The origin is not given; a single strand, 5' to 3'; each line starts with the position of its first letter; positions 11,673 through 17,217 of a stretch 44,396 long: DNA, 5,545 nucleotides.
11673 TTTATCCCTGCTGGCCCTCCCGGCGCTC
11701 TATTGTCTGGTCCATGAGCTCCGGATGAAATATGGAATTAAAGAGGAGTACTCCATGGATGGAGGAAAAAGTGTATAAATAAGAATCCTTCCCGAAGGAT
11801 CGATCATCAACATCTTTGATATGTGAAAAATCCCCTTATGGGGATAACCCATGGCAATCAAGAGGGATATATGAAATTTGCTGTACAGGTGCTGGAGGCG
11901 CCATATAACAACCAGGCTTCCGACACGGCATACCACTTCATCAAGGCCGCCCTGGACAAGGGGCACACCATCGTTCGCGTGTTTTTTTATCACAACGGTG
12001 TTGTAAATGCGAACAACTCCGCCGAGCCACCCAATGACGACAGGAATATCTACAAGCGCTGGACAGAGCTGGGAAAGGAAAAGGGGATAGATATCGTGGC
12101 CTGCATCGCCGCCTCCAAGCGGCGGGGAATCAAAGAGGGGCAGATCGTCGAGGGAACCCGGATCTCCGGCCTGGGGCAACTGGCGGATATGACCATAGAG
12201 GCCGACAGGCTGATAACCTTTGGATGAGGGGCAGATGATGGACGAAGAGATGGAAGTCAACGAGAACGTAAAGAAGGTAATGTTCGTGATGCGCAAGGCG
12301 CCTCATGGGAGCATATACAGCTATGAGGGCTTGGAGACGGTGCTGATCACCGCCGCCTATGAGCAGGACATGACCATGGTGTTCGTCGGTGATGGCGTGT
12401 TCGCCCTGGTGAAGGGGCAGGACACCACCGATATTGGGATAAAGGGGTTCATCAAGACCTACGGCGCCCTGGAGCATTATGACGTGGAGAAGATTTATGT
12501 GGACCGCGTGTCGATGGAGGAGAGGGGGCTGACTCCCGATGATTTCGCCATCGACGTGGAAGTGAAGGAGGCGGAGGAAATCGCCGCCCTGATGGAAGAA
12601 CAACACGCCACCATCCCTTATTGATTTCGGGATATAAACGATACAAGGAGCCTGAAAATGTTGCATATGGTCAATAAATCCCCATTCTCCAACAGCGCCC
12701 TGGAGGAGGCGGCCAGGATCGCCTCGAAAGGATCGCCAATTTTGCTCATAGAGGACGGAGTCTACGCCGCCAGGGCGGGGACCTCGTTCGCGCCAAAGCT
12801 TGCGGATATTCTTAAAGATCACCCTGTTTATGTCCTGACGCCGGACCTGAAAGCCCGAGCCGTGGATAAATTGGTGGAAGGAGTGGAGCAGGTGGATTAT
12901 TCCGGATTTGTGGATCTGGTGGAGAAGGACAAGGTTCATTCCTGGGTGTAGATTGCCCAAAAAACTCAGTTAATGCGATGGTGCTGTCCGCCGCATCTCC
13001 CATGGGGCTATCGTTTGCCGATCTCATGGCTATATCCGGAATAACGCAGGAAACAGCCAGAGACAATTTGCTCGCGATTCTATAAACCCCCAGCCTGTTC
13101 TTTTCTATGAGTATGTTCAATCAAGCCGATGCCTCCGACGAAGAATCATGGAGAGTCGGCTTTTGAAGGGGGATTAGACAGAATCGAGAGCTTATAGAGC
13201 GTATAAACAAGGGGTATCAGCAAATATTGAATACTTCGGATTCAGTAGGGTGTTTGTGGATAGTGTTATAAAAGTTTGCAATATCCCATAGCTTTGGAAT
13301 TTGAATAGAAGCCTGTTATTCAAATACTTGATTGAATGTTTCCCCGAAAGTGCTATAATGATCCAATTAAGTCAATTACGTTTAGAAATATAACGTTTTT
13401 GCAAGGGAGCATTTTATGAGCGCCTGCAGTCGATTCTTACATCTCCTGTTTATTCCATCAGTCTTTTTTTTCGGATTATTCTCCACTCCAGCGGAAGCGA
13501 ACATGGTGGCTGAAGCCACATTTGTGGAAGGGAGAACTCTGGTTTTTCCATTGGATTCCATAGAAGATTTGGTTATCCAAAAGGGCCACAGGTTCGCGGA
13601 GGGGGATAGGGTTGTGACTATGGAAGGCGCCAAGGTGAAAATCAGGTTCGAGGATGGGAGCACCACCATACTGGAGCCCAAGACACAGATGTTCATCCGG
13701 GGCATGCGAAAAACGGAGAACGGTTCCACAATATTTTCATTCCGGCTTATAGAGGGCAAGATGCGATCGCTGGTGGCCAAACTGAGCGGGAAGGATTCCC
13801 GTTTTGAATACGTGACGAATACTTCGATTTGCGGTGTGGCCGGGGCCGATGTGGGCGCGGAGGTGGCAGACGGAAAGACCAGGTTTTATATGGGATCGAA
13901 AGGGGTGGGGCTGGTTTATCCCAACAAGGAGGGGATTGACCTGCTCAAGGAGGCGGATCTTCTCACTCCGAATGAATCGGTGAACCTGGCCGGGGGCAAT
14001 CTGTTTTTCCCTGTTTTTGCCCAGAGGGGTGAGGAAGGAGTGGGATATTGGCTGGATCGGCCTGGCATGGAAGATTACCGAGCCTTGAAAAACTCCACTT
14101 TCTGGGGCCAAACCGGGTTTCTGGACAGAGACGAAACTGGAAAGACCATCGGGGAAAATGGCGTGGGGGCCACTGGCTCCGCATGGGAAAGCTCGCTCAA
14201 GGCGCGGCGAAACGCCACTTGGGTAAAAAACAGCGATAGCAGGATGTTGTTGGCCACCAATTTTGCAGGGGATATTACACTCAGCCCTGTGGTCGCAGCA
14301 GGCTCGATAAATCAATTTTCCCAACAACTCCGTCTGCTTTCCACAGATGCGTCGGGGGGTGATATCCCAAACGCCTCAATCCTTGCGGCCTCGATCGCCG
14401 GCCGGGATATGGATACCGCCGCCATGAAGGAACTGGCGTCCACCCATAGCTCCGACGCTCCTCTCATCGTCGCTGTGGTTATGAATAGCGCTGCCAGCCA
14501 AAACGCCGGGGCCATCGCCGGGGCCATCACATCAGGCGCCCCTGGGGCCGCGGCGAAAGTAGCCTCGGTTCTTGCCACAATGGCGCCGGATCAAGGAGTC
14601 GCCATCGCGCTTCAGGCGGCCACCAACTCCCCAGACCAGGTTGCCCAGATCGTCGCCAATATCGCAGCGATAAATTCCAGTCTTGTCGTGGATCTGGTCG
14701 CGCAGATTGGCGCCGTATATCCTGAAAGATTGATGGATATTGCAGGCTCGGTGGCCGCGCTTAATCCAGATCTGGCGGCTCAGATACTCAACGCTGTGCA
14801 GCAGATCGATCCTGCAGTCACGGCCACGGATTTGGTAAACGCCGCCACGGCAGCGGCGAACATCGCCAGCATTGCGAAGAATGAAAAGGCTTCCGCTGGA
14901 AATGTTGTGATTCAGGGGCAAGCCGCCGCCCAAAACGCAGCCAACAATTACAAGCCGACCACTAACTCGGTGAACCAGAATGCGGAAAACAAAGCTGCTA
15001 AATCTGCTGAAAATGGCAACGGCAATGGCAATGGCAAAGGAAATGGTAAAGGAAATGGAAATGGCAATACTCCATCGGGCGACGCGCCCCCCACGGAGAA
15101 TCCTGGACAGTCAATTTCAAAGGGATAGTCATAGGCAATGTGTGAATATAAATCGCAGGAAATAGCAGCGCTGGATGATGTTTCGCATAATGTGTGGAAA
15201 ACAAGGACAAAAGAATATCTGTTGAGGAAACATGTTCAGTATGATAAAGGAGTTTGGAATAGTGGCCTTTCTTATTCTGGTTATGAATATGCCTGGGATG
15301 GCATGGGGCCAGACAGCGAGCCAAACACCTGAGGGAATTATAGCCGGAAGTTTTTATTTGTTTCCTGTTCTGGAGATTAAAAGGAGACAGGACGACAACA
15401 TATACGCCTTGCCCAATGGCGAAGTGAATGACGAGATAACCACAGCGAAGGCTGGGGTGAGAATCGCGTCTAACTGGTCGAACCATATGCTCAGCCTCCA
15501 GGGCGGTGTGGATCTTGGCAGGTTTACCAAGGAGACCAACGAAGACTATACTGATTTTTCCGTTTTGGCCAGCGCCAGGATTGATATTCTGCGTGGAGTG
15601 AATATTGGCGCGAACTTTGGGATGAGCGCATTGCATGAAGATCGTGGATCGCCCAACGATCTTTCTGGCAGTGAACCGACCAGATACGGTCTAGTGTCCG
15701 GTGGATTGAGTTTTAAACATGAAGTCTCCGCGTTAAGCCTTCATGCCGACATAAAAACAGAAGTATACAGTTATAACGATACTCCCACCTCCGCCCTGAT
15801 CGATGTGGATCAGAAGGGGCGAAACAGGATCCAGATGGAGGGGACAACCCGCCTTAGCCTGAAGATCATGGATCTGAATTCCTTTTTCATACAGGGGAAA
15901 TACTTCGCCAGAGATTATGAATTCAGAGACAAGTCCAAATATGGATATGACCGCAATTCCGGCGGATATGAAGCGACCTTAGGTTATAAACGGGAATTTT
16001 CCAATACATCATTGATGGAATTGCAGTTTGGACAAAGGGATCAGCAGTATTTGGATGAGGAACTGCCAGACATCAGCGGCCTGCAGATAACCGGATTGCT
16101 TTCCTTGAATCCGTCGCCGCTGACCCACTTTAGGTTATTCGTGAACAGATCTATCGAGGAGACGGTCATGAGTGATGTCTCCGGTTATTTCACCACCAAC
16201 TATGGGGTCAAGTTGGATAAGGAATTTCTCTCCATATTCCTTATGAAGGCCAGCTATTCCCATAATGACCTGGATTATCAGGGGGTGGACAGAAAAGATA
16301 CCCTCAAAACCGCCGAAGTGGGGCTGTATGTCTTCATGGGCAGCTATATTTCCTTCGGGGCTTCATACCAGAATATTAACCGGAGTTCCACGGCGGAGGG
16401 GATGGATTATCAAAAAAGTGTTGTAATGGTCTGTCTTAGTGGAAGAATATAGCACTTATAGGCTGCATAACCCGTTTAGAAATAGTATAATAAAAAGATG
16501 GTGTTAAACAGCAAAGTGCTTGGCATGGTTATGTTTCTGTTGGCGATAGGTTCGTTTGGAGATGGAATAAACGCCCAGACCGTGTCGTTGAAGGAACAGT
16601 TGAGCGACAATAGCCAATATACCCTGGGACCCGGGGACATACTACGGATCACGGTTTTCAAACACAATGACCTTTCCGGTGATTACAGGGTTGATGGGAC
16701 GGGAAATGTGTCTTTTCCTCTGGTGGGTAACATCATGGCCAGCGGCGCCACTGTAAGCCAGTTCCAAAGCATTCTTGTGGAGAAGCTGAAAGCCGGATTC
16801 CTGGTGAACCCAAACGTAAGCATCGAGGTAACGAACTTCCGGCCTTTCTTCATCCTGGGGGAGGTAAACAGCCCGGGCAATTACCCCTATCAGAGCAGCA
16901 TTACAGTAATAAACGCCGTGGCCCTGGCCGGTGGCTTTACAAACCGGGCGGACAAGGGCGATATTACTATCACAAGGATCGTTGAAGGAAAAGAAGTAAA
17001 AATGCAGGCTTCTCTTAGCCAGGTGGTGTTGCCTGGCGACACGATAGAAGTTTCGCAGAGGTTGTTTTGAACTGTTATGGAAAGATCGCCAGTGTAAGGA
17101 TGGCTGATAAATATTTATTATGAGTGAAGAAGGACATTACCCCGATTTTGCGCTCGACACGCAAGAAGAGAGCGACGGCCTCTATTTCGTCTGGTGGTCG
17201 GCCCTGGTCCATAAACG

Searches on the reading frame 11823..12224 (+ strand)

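Call 43: search_protein_families(library=pfam, proteins=[window:11823-12224:+], max_evalue=0.001)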
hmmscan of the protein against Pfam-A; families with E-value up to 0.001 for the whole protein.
window:11823-12224:+ (134 aa): 1 family
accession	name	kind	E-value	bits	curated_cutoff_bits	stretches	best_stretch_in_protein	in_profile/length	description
PF02635.20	DsrE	-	4.2e-30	104.8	22.7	1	17-133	1-116/116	DsrE/DsrF-like family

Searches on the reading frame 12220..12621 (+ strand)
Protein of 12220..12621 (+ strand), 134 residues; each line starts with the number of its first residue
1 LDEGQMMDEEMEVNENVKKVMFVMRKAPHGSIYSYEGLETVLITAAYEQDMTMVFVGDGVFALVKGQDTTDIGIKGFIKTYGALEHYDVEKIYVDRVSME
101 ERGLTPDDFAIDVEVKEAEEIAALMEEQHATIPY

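Call 43: search_protein_families(library=pfam, proteins=[window:12220-12621:+], max_evalue=0.001)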
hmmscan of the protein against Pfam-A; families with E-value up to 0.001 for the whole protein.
window:12220-12621:+ (134 aa): 1 family
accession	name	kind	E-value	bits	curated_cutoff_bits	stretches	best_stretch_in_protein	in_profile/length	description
PF02635.20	DsrE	-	1.1e-26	93.7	22.7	1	18-132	1-114/116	DsrE/DsrF-like family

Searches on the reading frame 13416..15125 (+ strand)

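Call 43: search_protein_families(library=pfam, proteins=[window:13416-15125:+], max_evalue=0.001)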
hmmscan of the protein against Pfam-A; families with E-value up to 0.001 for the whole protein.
window:13416-15125:+ (570 aa): 1 family
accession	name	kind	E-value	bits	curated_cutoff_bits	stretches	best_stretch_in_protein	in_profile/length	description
PF04773.18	FecR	-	4.4e-06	27.5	24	1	64-156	1-88/97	FecR protein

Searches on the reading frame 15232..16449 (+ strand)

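Call 43: search_protein_families(library=pfam, proteins=[window:15232-16449:+], max_evalue=0.001)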
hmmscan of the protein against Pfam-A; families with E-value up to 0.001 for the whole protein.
window:15232-16449:+ (406 aa): 2 families
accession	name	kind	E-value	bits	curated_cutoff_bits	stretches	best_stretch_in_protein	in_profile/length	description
PF10082.15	BBP2_2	-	6.6e-71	239.6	23.7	1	33-402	5-374/378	Putative beta-barrel porin 2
PF13505.12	OMP_b-brl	-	0.0003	21.5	28.7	0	54-134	68-155/175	Outer membrane protein beta-barrel domain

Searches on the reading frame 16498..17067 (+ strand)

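Call 43: search_protein_families(library=pfam, proteins=[window:16498-17067:+], max_evalue=0.001)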
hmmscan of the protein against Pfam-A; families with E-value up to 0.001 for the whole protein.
window:16498-17067:+ (190 aa): 3 families
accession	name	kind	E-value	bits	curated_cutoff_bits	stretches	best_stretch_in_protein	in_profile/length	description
PF02563.21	Poly_export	-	1.5e-24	86.4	28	1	37-112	3-77/77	Polysaccharide biosynthesis/export protein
PF10531.15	SLBB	-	3.4e-13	49.6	27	1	117-165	2-48/55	SLBB domain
PF22461.2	SLBB_2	-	2.9e-09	37.3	27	1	117-177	3-64/79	SLBB domain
